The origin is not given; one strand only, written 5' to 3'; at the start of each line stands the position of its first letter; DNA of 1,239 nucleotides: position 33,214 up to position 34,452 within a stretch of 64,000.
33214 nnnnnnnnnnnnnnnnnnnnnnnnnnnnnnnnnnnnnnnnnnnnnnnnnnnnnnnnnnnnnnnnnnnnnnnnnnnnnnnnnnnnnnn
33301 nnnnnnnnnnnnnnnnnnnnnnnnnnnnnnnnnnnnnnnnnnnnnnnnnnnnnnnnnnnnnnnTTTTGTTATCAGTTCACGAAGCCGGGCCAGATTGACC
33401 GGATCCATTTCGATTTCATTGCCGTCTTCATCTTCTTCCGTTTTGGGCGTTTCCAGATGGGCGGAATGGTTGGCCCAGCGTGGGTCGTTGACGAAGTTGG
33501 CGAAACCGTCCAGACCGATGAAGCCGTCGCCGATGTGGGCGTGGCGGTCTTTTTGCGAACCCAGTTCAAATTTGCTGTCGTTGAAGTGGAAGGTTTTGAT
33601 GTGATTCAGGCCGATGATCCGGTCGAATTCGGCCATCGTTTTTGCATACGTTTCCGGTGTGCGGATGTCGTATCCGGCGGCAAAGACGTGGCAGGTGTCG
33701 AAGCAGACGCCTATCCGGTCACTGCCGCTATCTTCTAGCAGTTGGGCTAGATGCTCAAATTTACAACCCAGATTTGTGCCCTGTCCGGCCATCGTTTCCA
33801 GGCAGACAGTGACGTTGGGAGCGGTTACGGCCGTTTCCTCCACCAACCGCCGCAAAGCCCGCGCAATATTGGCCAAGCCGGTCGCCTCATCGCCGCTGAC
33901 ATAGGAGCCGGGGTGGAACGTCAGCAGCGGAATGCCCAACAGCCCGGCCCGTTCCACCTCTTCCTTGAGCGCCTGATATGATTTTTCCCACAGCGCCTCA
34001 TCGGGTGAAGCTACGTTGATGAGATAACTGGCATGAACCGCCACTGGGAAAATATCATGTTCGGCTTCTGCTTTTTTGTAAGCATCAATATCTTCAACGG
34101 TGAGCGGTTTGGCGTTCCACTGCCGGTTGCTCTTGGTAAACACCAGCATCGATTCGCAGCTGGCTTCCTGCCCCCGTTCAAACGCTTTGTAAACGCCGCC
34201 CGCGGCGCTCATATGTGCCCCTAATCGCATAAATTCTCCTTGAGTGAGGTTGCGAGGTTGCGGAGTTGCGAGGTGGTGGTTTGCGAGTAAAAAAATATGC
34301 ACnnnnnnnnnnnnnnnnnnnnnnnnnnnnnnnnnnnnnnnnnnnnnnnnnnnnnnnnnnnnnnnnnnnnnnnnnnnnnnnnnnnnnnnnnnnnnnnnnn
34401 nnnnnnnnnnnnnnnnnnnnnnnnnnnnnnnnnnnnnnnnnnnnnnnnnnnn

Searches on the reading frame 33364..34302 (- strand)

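Call 16: search_protein_families(library=pfam, proteins=[window:33364-34302:-], max_evalue=0.00001)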
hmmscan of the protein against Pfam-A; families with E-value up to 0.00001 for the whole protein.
window:33364-34302:- (313 aa): 1 family
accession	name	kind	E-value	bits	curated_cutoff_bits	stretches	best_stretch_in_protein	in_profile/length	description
PF01261.30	AP_endonuc_2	-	3.5e-56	191.1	31.1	1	48-293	8-237/249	Xylose isomerase-like TIM barrel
